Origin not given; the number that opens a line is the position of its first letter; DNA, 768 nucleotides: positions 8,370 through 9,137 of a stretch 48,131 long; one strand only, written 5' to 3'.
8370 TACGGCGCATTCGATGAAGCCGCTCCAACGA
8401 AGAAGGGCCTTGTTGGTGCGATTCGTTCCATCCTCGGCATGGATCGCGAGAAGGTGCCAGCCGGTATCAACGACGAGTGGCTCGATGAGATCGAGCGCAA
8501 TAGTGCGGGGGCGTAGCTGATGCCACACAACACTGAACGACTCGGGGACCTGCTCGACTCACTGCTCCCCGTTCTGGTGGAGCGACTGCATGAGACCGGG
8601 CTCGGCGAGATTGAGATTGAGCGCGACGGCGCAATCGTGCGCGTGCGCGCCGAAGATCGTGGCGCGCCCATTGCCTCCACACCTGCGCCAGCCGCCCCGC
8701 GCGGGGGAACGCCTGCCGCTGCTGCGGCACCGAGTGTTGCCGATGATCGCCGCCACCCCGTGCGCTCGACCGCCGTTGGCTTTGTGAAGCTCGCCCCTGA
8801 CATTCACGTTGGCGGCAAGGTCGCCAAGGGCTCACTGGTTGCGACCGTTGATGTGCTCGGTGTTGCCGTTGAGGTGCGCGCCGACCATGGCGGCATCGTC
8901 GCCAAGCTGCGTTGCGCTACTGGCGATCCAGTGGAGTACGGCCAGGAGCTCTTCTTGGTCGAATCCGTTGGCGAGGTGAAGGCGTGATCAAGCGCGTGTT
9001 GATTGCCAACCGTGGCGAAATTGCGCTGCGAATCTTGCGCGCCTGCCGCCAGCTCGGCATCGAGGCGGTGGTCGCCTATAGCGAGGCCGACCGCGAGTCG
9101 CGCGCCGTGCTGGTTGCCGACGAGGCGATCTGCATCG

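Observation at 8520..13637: Non-biotinylatable BCCP paralog sits in the accB slot while the true AccB is displaced and N-terminally extended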

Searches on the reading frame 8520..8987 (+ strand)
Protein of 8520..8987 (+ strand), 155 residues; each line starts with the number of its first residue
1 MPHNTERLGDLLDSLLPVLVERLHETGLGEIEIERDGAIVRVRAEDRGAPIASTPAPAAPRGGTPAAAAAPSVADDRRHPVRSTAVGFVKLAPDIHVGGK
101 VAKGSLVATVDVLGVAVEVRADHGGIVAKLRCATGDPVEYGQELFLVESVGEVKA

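Call 3: search_protein_families(library=pfam, proteins=[window:8520-8987:+], max_evalue=0.1)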
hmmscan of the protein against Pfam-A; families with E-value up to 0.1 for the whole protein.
window:8520-8987:+ (155 aa): 2 families
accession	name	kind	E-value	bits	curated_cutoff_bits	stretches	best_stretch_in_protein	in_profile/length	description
PF00364.28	Biotin_lipoyl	-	7.6e-08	32.5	22.1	1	93-145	19-71/73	Biotin-requiring enzyme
PF16576.10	HlyD_D23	-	0.043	13.5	30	0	117-153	109-145/214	Barrel-sandwich domain of CusB or HlyD membrane-fusion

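Call 4: search_protein_families(library=ncbifam, proteins=[window:8520-8987:+], max_evalue=0.1)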
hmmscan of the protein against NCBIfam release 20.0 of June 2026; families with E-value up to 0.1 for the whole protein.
window:8520-8987:+ (155 aa): 19 families
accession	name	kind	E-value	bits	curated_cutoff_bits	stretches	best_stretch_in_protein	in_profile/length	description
TIGR00531.1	BCCP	equivalog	5.1e-12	46.5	115.2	1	21-148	11-155/156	acetyl-CoA carboxylase biotin carboxyl carrier protein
NF005457.0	PRK07051.1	equivalog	8.1e-07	29.1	87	1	95-148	26-79/80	acetyl-CoA carboxylase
NF006761.0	PRK09282.1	domain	4.7e-06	25.4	402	1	72-148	515-590/591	pyruvate carboxylase subunit B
TIGR01348.1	PDHac_trf_long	equivalog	2.2e-05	23.2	552.1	1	43-150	125-231/587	dihydrolipoyllysine-residue acetyltransferase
TIGR01108.1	oadA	equivalog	3.3e-05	22.5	756.5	1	22-143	466-581/582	sodium-extruding oxaloacetate decarboxylase subunit alpha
NF010643.0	PRK14040.1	subfamily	0.00013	20.6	892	1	32-147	483-594/595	oxaloacetate decarboxylase subunit alpha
TIGR02712.1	urea_carbox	equivalog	0.00023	19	1303.85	1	73-147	1127-1200/1201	urea carboxylase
TIGR01347.1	sucB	equivalog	0.00029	20.2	378.65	1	96-149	23-76/404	dihydrolipoyllysine-residue succinyltransferase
NF004173.0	PRK05641.1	equivalog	0.0004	21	199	1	33-144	36-149/153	putative acetyl-CoA carboxylase biotin carboxyl carrier protein subunit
NF010645.0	PRK14042.1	equivalog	0.0016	17.2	1182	1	92-148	538-594/596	pyruvate carboxylase subunit B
NF004547.1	PRK05889.1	equivalog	0.0067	16.6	75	0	116-150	2-36/71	biotin/lipoyl-binding carrier protein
NF008814.0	PRK11854.1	equivalog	0.0069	14.8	722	1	96-149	23-76/637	pyruvate dehydrogenase complex dihydrolipoyllysine-residue acetyltransferase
NF047903.1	MmDecMmdC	equivalog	0.008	16.6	200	1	49-145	28-129/132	methylmalonyl-CoA decarboxylase subunit gamma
NF006079.0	PRK08225.1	equivalog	0.0094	16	95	1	95-145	17-67/70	acetyl-CoA carboxylase biotin carboxyl carrier protein subunit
NF004309.0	PRK05704.1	equivalog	0.021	14.2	449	0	96-149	25-78/408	2-oxoglutarate dehydrogenase complex dihydrolipoyllysine-residue succinyltransferase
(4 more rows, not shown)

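Call 6: find_homologous_proteins(query=window:8520-8987:+, max_evalue=0.001)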
Query window:8520-8987:+ (155 aa): 630 proteins with E <= 0.001 among 1017 candidates; the best 120 are listed.
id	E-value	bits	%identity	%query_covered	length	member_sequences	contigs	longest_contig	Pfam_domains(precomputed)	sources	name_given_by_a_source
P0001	7.8e-89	313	97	100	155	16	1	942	PF00364.29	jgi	jgi:acetyl-CoA carboxylase biotin carboxyl carrier protein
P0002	1.0e-86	306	96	100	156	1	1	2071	PF00364.29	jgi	jgi:acetyl-CoA carboxylase biotin carboxyl carrier protein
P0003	5.3e-86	304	93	100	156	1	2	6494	PF00364.29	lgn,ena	-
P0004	7.0e-86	304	93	100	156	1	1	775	PF00364.29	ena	-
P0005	1.1e-85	303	92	100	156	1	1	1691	PF00364.29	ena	-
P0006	1.1e-85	303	93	99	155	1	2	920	PF00364.29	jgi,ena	jgi:acetyl-CoA carboxylase biotin carboxyl carrier protein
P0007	1.2e-85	303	93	100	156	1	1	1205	PF00364.29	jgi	jgi:acetyl-CoA carboxylase biotin carboxyl carrier protein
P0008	1.7e-85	302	92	100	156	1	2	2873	PF00364.29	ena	-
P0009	2.0e-85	302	95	100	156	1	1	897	PF00364.29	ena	-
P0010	2.5e-85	302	93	100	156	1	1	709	PF00364.29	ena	-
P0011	2.7e-85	302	93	99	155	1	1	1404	PF00364.29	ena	-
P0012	2.8e-85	302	93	100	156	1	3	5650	PF00364.29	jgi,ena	jgi:acetyl-CoA carboxylase biotin carboxyl carrier protein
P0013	3.1e-85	302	91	100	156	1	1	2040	PF00364.29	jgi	-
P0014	3.5e-85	301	93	100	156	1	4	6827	PF00364.29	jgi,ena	-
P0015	3.6e-85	301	92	100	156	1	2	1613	PF00364.29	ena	-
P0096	7.4e-83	294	88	99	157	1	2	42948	PF00364.29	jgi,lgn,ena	-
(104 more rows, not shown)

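Call 14: search_protein_representatives(protein=window:8520-8987:+)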
Query: 155 residues. Proteins with E-value up to 0.001 (for the whole library): 1776; up to 1e-10: 48; up to 1e-30: 3. The best 150 are listed.
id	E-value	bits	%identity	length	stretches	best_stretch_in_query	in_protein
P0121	1.2e-43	165.0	95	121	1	72-155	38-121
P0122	2.8e-43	163.8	64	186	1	5-153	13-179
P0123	1.4e-34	135.6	92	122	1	82-154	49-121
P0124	5.2e-30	120.8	66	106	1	54-152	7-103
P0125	9.2e-30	120.0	85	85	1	1-72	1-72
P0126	5.9e-27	110.9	70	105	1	77-152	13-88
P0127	1.1e-26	110.0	66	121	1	68-153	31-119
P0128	1.6e-26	109.5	82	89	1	1-67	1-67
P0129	1.9e-24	102.8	86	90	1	1-59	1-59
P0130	8.1e-21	90.9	84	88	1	1-57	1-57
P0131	1.4e-20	90.1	70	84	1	90-153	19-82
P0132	2.0e-18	83.2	91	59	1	108-154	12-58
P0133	5.9e-16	75.2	89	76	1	1-46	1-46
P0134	1.2e-15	74.1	42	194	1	9-151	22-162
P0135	1.8e-15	73.6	38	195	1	8-151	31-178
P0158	3.7e-11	59.6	31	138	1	31-149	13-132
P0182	4.1e-10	56.2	40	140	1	15-153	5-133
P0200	8.7e-10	55.2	39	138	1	23-148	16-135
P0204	1.1e-09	54.9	35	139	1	18-147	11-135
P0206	1.1e-09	54.8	33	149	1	16-149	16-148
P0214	2.0e-09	54.0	36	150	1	18-154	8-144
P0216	2.4e-09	53.7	35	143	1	19-149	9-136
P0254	1.1e-08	51.6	37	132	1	22-146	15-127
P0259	1.2e-08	51.5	43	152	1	12-145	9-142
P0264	1.3e-08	51.3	36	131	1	19-147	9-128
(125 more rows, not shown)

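Call 21: find_related_loci(query=A3, collection=genome_contigs, flank=10000)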
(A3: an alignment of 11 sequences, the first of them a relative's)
Query A3 (204 aa) in genome_contigs; peptide patterns used: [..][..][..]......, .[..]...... (x = any residue, [..] = any of these).
600 stretches matched a pattern (row limit reached: there are more); 516 encode a relative of the query (tblastn E <= 1e-3); the best 80 are kept; 80 distinct loci.
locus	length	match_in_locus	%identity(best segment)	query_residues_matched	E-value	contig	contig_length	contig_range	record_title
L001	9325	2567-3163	49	2-186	3e-47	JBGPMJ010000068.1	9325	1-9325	MAG: Candidatus Limnocylindria bacterium isolate OBJ_0618_7090110_240 k141_4457327_length_9325_cov_19.0639, whole genome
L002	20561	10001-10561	52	14-198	3e-45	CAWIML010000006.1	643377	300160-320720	MAG: uncultured Chloroflexia bacterium isolate MFD05176.bin.2.263 genome assembly, contig: contig_20479, whole genome sh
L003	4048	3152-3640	49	14-183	1e-39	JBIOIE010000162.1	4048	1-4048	MAG: Candidatus Limnocylindrales bacterium isolate GcL4-5 k141_2598497_length_4048_cov_19.8510, whole genome shotgun seq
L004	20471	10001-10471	49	15-182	5e-39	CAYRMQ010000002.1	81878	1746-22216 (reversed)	MAG TPA_asm: uncultured Anaerolineaceae bacterium isolate SRP284430_co1_24 genome assembly, contig: NODE_46_length_81878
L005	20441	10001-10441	50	18-182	1e-37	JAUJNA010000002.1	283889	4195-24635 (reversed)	MAG: Chloroflexota bacterium isolate YX2bin14 opera_contig_94, whole genome shotgun sequence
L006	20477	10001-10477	49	14-182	1e-34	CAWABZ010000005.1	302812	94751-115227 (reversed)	MAG: uncultured Chloroflexia bacterium isolate MFD09267.bin.2.90 genome assembly, contig: contig_120118, whole genome sh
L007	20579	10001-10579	45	14-182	3e-34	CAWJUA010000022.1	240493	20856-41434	MAG: uncultured Chloroflexia bacterium isolate MFD08821.bin.2.74 genome assembly, contig: contig_51779, whole genome sho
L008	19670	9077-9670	45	4-184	3e-34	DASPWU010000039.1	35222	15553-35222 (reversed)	MAG TPA_asm: Candidatus Limnocylindria bacterium isolate SMAG_U11549 k141_446244, whole genome shotgun sequence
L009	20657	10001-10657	41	1-199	4e-34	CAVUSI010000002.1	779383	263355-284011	MAG: uncultured Chloroflexia bacterium isolate MFD06085.bin.2.4 genome assembly, contig: contig_4695, whole genome shotg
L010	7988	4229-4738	43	3-185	1e-33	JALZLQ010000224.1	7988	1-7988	MAG: Chloroflexota bacterium isolate MSU bin37 SD1457-59_k127_1179598, whole genome shotgun sequence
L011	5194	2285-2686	46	13-182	2e-33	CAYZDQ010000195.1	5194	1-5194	MAG TPA_asm: uncultured Anaerolineaceae bacterium isolate SRP167671_co1_166 genome assembly, contig: NODE_18753_length_5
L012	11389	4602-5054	45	14-181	7e-33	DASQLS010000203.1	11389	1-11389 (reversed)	MAG TPA_asm: Candidatus Limnocylindrales bacterium isolate SMAG_U11944 k141_1420486, whole genome shotgun sequence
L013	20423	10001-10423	48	9-182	5e-33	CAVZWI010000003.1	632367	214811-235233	MAG: uncultured Chloroflexia bacterium isolate MFD02416.bin.2.31 genome assembly, contig: contig_53984, whole genome sho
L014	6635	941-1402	45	14-182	2e-32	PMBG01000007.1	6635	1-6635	MAG: Chloroflexi bacterium isolate fen_1067 73.20120700_E3M.75_contig_239190, whole genome shotgun sequence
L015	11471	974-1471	47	14-182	4e-32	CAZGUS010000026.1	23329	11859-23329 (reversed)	MAG TPA_asm: uncultured Anaerolineaceae bacterium isolate binchicken_co50_320 genome assembly, contig: NODE_2335_length_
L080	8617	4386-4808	26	23-187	3e-8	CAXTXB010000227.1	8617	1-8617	MAG TPA_asm: uncultured Dictyobacter sp. isolate public_SRR14722086_metawrap_bin.5 genome assembly, contig: public_SRR14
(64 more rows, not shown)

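Call 24: search_solved_structures(query=window:8520-8984:+, max_evalue=0.01, show_alignments=2)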
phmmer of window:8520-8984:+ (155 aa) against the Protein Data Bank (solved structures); distinct sequences matched with E-value up to 0.01: 7.
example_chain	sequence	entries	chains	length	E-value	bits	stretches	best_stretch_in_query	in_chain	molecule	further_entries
4hr7_B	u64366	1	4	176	1.5e-08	38.1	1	17-148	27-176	Biotin carboxyl carrier protein of acetyl-CoA carboxylase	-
1a6x_A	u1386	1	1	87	5.9e-05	26.4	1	70-148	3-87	APO-BIOTIN CARBOXYL CARRIER PROTEIN OF ACETYL-COA CARBOXYLASE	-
3bdo_A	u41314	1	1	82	0.001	22.5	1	78-148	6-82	PROTEIN (ACETYL-COA CARBOXYLASE)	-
1bdo_A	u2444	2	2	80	0.0015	21.9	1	79-148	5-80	ACETYL-COA CARBOXYLASE | PROTEIN (ACETYL-COA CARBOXYLASE)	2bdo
8uxz_B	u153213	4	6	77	0.0018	21.6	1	79-148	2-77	Biotin carboxyl carrier protein of acetyl-CoA carboxylase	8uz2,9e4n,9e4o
8hz4_E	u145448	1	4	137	0.0089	19.4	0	49-145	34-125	Biotin carboxylase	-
7b9k_A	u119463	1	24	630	0.0096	19.3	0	52-151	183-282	Dihydrolipoyllysine-residue acetyltransferase component of pyruvate dehydrogenase complex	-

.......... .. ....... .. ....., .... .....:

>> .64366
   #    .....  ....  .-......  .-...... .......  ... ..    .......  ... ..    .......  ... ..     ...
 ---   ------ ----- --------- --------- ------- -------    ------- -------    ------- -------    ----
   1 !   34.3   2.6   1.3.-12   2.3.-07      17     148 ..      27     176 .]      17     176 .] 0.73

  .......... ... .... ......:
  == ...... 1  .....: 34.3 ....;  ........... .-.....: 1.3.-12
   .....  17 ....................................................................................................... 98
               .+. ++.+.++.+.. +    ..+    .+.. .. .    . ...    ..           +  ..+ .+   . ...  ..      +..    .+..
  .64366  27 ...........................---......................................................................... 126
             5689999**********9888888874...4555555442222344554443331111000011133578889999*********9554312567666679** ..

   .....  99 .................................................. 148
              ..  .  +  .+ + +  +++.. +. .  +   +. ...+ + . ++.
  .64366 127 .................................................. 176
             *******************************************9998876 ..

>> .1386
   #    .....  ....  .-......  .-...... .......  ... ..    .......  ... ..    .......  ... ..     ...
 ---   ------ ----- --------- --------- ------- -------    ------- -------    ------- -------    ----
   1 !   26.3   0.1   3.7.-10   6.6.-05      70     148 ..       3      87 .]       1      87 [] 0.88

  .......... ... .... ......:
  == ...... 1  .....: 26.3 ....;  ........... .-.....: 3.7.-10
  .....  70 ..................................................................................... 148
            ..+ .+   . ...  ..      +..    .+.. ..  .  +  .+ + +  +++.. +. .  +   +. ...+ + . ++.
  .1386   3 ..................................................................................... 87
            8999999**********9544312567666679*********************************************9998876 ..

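Call 35: find_encoding_contigs(protein=P0096, flank=8000, max_places=2)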
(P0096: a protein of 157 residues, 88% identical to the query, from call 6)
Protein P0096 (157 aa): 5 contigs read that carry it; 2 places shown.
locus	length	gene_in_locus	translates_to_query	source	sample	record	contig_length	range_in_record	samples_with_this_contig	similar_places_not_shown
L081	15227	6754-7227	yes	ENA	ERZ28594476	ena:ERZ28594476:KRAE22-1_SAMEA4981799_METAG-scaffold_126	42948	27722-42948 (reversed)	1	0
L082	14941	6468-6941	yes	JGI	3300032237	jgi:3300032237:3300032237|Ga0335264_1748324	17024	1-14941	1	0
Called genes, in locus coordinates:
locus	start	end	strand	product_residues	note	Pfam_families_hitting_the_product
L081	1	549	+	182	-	?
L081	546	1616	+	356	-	PF00291:PALP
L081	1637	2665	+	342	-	PF08544:GHMP_kinases_C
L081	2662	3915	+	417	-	PF00696:AA_kinase, PF01842:ACT, PF22468:ACT_9, PF01842:ACT (weak), PF13840:ACT_7, PF22468:ACT_9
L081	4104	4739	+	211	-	-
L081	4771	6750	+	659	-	PF17848:Zn_ribbon_ACC, PF01039:Carboxyl_trans, PF03255:ACCA, PF01039:Carboxyl_trans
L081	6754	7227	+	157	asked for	PF00364:Biotin_lipoyl (weak)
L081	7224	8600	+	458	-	PF00289:Biotin_carb_N, PF02786:CPSase_L_D2, PF02222:ATP-grasp (weak), PF07478:Dala_Dala_lig_C (weak), PF02785:Biotin_carb_C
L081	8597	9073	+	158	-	PF22817:ApeP-like, PF07977:FabA, PF22818:ApeI-like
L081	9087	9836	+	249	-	PF00149:Metallophos (weak), PF12850:Metallophos_2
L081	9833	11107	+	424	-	PF00109:ketoacyl-synt, PF02801:Ketoacyl-synt_C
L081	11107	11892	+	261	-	PF00364:Biotin_lipoyl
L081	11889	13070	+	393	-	PF08545:ACP_syn_III, PF08541:ACP_syn_III_C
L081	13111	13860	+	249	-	PF00106:adh_short, PF08659:KR, PF13561:adh_short_C2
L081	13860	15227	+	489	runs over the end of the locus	-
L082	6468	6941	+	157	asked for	PF00364:Biotin_lipoyl (weak)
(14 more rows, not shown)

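Call 36: find_encoding_contigs(protein=P0122, flank=8000, max_places=2)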
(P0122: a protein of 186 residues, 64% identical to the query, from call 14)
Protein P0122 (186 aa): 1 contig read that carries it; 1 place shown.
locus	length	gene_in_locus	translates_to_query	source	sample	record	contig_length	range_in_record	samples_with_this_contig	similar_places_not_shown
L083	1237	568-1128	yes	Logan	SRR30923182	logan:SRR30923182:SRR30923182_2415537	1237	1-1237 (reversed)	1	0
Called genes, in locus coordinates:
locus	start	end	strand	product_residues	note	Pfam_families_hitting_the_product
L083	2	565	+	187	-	?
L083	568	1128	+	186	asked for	PF00364:Biotin_lipoyl (weak)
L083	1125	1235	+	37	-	?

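Call 49: predict_structure(alignment_id=A2)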
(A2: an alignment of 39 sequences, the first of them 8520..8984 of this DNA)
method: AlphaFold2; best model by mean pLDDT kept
length: 155 residues; sequences in the alignment: 39
mean_pLDDT: 85.1   pTM: 0.51
mean pLDDT of the five models: 85.1, 85.0, 84.8, 84.4, 84.2
residues with pLDDT >= 90: 95; 70-90: 26; 50-70: 24; < 50: 10
segments of 3 or more residues with pLDDT < 50: 61-65
pLDDT, mean of each block of 10 residues (from residue 1): 75 91 91 88 75 53 53 78 98 97 98 98 97 98 96 67
secondary structure, 60 per line:
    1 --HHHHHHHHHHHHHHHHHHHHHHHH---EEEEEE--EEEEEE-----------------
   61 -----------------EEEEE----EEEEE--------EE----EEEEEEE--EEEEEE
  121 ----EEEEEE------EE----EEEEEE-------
elements in order: H3-26 E30-35 E38-43 E78-82 E87-91 E106-112 E115-120 E125-130 E143-148

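Call 52: fold_search(model_id=the predicted structure, library=pdb)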
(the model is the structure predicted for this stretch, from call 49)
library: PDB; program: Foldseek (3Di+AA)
matches with E <= 10: 377; with E <= 0.001: 57
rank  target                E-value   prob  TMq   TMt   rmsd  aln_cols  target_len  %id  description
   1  1bdo                  1.1e-05  1.00  0.43  0.81   1.3        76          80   32  STRUCTURE OF THE BIOTINYL DOMAIN OF ACETYL-COENZYME A CARBOXYLASE DETERMINED BY MAD PHASING (released 1996-08-01)
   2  9yx0_A                2.2e-05  1.00  0.42  0.12  16.6       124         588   21  Structure of the 3-methylcrotonyl-coenzyme A carboxylase from Mycobacterium smegmatis (released 2025-11-26)
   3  9yx2_A                2.2e-05  1.00  0.43  0.12  20.0       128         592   21  Structure of the long chain acyl-CoA carboxylase complex from Mycobacterium smegmatis with ATP, bicarbonate, and propi (released 2025-11-26)
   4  1a6x_MODEL_1_A        3.4e-05  1.00  0.43  0.73   4.0        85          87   32  STRUCTURE OF THE APO-BIOTIN CARBOXYL CARRIER PROTEIN (APO-BCCP87) OF ESCHERICHIA COLI ACETYL-COA CARBOXYLASE,  (released 1998-10-14)
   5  4kku_B                4.1e-05  1.00  0.43  0.26   1.9        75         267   27  Structure of BesA (Selenomethinone derivative - P212121) (released 2013-07-10)
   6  9a87                  4.6e-05  1.00  0.43  0.81   1.3        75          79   31  The structure of C-terminal domain of the Arabidopsis BCCP1 (released 2025-04-09)
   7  5gua                  4.8e-05  1.00  0.41  0.86   1.8        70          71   23  Structure of biotin carboxyl carrier protein from pyrococcus horikoshi OT3 (delta N79) A138Y mutant (released 2017-08-30)
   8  4kkt_A                6.8e-05  1.00  0.43  0.25   1.8        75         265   25  Crystal Structure of BesA (P21 form) (released 2013-07-10)
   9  7wtb_A                7.6e-05  1.00  0.40  0.06  20.6       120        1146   18  Cryo-EM structure of human pyruvate carboxylase with acetyl-CoA (released 2022-11-09)
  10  4hr7_G                8.0e-05  1.00  0.43  0.84   1.4        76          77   32  Crystal Structure of Biotin Carboxyl Carrier Protein-Biotin Carboxylase Complex from E.coli (released 2013-03-13)
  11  8xl3_A                8.0e-05  1.00  0.42  0.10  16.1       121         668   21  Structure of human propionyl-CoA carboxylase at apo-state (PCC-Apo) (released 2024-10-30)
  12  4kku_A                1.1e-04  1.00  0.42  0.25   1.6        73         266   26  Structure of BesA (Selenomethinone derivative - P212121) (released 2013-07-10)
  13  4kkt_C                1.1e-04  1.00  0.40  0.24   1.6        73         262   26  Crystal Structure of BesA (P21 form) (released 2013-07-10)
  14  5ks8_F                1.1e-04  1.00  0.41  0.14  23.1       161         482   16  Crystal structure of two-subunit pyruvate carboxylase from Methylobacillus flagellatus (released 2016-10-19)
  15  2evb                  1.2e-04  1.00  0.41  0.82   1.9        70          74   23  Structure of Biotin Carboxyl Carrier Protein (74Val start) from Pyrococcus horikoshi OT3 Ligand Free Form I (released 2006-05-01)
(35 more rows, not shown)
